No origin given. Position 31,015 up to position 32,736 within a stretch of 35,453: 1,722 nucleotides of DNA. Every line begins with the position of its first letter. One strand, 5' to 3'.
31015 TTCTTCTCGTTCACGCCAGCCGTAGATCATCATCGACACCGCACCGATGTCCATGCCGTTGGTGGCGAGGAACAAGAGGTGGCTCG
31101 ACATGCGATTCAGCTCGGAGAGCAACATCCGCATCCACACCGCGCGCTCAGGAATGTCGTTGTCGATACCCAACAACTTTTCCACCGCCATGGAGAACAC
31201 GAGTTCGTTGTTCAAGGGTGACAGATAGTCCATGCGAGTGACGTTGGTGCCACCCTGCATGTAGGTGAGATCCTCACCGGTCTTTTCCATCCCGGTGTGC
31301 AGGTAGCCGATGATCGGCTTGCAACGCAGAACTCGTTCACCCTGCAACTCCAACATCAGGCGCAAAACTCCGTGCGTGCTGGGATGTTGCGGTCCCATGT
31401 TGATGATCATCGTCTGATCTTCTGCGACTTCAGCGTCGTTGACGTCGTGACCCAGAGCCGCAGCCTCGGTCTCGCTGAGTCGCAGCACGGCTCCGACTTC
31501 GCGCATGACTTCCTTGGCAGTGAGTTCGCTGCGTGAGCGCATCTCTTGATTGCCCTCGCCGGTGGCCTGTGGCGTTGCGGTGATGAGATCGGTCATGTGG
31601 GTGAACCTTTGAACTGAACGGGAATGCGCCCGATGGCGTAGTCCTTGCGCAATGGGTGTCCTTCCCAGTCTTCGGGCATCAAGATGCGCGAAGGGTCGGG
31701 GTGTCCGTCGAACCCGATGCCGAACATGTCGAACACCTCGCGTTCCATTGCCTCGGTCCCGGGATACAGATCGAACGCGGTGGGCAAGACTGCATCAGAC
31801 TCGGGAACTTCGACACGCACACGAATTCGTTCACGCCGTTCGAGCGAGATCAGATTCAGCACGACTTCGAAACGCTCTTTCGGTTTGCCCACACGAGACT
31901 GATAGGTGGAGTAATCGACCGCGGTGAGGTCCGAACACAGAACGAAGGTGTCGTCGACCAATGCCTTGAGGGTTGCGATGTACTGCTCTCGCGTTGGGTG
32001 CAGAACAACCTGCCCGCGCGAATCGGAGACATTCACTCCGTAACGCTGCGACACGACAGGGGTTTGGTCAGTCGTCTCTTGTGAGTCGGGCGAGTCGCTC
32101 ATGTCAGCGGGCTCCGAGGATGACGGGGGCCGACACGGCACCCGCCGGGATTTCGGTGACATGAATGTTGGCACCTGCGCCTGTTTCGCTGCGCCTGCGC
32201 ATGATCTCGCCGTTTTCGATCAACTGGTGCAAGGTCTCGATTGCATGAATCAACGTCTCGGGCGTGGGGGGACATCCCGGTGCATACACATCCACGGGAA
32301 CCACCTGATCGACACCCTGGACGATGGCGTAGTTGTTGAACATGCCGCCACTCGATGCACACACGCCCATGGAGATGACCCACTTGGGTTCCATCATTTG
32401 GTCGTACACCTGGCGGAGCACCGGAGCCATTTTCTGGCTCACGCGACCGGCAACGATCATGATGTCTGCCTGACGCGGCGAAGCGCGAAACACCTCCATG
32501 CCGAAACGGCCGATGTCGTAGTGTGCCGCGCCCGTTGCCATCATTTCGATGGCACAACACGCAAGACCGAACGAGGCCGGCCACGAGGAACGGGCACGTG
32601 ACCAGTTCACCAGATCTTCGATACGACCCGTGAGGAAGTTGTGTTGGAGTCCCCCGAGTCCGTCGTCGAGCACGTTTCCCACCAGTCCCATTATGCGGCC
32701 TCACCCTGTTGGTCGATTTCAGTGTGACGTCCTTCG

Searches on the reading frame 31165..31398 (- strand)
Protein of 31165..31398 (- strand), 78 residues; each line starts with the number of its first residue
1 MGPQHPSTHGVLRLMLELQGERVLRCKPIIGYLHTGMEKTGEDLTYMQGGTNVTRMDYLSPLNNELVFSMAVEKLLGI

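Call 50: search_solved_structures(query=window:31165-31398:-, max_evalue=1e-10, show_alignments=5)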
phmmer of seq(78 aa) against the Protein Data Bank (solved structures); distinct sequences matched with E-value up to 1e-10: 51.
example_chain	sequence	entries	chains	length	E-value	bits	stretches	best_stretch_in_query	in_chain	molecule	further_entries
8e9g_D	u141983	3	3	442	5.1e-25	90.1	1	1-78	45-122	NADH-quinone oxidoreductase subunit D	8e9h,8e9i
2fug_4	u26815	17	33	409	1.1e-24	89.1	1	1-77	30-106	NADH-quinone oxidoreductase chain 4 | NADH-QUINONE OXIDOREDUCTASE SUBUNIT 4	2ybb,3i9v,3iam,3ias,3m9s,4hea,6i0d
9iho_D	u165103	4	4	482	1.2e-22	82.6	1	2-77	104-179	NUCM (49 kDa) subunit of mitochondrial NADH:ubiquinone oxidoreductase (Complex I)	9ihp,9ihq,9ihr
7zm7_C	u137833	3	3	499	4.1e-22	80.9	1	2-78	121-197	NADH-ubiquinone oxidoreductase 49 kDa subunit-like protein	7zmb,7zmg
6h8k_C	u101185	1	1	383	4.1e-22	80.8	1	2-78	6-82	NUCM protein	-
6gcs_C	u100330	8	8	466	5.6e-22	80.4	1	2-78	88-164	49-KDA PROTEIN (NUCM) | Subunit NUCM of NADH:Ubiquinone Oxidoreductase (Complex I) | NUCM protein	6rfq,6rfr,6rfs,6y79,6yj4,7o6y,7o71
7b0n_D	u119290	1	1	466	5.6e-22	80.4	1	2-78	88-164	NUCM protein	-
6g2j_D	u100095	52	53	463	1.2e-20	76.2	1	2-78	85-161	NADH dehydrogenase [ubiquinone] iron-sulfur protein 2, mitochondrial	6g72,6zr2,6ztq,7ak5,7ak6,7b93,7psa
5xtb_Q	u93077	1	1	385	1.2e-20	76.2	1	2-78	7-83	NADH dehydrogenase [ubiquinone] iron-sulfur protein 2, mitochondrial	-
7vbn_Q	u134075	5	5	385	1.3e-20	76.1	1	2-78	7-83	NADH dehydrogenase [ubiquinone] iron-sulfur protein 2, mitochondrial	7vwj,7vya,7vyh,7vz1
7vb7_Q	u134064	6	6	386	1.3e-20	76.1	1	2-78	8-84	NADH dehydrogenase [ubiquinone] iron-sulfur protein 2, mitochondrial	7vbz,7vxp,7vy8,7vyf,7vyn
5lnk_4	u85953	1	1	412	1.5e-20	75.9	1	2-78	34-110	Mitochondrial complex I, 49 kDa subunit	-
5xtd_Q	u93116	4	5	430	1.6e-20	75.9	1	2-78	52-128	NADH dehydrogenase [ubiquinone] iron-sulfur protein 2, mitochondrial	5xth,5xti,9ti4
5lc5_D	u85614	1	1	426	1.6e-20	75.8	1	2-78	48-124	NADH dehydrogenase [ubiquinone] iron-sulfur protein 2, mitochondrial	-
5ldw_D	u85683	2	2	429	1.6e-20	75.8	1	2-78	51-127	NADH dehydrogenase [ubiquinone] iron-sulfur protein 2, mitochondrial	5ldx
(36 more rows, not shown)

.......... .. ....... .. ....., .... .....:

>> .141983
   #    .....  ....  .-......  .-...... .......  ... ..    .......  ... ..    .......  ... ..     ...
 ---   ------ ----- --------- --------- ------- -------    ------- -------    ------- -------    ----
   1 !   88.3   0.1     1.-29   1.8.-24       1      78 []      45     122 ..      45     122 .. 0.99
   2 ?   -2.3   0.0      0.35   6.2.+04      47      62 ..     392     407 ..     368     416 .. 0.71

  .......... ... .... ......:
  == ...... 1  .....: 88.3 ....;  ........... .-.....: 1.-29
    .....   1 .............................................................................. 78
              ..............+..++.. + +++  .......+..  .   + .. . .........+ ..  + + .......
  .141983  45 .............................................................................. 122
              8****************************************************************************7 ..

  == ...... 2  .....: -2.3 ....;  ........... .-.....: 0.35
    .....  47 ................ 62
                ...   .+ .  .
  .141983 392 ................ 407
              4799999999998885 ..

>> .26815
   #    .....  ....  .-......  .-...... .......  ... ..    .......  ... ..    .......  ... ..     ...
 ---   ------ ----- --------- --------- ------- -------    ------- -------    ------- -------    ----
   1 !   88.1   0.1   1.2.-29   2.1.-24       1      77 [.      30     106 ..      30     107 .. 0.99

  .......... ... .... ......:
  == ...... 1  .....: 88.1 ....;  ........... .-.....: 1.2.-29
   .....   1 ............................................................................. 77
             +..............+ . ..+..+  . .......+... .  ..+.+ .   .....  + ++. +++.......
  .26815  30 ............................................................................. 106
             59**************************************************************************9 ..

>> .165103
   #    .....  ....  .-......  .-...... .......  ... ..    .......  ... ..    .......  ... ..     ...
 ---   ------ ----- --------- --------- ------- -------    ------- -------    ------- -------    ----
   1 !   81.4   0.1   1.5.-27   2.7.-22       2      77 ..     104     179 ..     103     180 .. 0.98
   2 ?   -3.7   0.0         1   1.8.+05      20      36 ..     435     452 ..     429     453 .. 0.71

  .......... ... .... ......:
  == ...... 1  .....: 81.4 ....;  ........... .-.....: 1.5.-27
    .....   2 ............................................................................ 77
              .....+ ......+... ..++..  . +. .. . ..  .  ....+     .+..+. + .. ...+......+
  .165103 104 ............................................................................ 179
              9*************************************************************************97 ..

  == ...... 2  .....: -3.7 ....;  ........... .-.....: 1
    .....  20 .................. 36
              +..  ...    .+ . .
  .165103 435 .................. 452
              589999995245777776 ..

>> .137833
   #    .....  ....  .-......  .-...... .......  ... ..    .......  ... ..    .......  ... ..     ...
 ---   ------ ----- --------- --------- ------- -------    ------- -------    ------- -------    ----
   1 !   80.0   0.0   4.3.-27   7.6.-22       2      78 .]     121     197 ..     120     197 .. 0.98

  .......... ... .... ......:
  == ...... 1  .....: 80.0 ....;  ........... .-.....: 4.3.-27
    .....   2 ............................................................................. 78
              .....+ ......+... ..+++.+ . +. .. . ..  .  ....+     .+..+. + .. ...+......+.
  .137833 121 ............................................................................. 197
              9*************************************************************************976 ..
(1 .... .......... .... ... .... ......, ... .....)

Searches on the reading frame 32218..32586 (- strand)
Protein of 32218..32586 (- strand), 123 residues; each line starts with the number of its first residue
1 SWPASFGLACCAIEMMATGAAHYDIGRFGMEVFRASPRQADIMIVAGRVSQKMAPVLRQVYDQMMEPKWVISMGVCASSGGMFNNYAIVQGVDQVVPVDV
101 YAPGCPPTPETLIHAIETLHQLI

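Call 51: search_solved_structures(query=window:32218-32586:-, max_evalue=1e-20, show_alignments=3)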
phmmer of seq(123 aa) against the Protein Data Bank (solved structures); distinct sequences matched with E-value up to 1e-20: 42.
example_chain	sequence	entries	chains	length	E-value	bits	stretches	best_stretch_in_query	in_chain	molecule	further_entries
8e9g_B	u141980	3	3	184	3.4e-65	221.1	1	2-121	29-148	NADH-quinone oxidoreductase subunit B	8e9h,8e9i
2fug_6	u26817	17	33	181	2.7e-60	205.3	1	2-120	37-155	NADH-quinone oxidoreductase chain 6 | NADH-QUINONE OXIDOREDUCTASE SUBUNIT 6 | NADH-quinone oxidoreductase subunit B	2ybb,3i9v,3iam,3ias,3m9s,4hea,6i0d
7awt_B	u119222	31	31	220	4e-50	172.5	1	2-121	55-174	NADH-quinone oxidoreductase subunit B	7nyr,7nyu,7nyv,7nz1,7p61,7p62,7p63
7ar7_B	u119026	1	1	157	4.7e-50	172.3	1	2-120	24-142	NADH dehydrogenase [ubiquinone] iron-sulfur protein 7, mitochondrial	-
7arc_B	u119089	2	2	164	8.9e-50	171.4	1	2-120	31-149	PSST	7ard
7a23_E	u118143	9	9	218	9.8e-50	171.2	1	2-120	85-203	PSST | NADH dehydrogenase [ubiquinone] iron-sulfur protein 7, mitochondrial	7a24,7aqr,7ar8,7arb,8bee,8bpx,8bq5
6x89_S7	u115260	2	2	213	1.4e-49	170.7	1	2-120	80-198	NADH dehydrogenase [ubiquinone] iron-sulfur protein 7, mitochondrial | NDUS7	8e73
9f5x_F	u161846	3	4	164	4e-49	169.2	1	2-120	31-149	NADH:ubiquinone oxidoreductase subunit 10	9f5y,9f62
4wz7_K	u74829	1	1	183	1.1e-48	167.8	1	2-119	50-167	Subunit NUKM of protein NADH:Ubiquinone Oxidoreductase (Complex I)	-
6gcs_K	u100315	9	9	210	1.6e-48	167.3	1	2-119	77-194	PSST SUBUNIT (NUKM) | Subunit NUKM of NADH:Ubiquinone Oxidoreductase (Complex I)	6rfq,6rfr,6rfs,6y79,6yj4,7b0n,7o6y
8b9z_B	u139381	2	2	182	6.7e-48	165.3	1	2-119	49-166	LD31474p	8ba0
9iho_B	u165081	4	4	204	6.8e-48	165.3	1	2-119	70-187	BA75_00622T0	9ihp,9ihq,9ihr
7q5y_F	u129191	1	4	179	8.2e-48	165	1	2-120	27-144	NADH-quinone oxidoreductase subunit B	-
5lc5_B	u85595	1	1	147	8.4e-48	165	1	2-120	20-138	NADH dehydrogenase [ubiquinone] iron-sulfur protein 7, mitochondrial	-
7zeb_6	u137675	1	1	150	9e-48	164.9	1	2-120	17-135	NADH dehydrogenase [ubiquinone] iron-sulfur protein 7, mitochondrial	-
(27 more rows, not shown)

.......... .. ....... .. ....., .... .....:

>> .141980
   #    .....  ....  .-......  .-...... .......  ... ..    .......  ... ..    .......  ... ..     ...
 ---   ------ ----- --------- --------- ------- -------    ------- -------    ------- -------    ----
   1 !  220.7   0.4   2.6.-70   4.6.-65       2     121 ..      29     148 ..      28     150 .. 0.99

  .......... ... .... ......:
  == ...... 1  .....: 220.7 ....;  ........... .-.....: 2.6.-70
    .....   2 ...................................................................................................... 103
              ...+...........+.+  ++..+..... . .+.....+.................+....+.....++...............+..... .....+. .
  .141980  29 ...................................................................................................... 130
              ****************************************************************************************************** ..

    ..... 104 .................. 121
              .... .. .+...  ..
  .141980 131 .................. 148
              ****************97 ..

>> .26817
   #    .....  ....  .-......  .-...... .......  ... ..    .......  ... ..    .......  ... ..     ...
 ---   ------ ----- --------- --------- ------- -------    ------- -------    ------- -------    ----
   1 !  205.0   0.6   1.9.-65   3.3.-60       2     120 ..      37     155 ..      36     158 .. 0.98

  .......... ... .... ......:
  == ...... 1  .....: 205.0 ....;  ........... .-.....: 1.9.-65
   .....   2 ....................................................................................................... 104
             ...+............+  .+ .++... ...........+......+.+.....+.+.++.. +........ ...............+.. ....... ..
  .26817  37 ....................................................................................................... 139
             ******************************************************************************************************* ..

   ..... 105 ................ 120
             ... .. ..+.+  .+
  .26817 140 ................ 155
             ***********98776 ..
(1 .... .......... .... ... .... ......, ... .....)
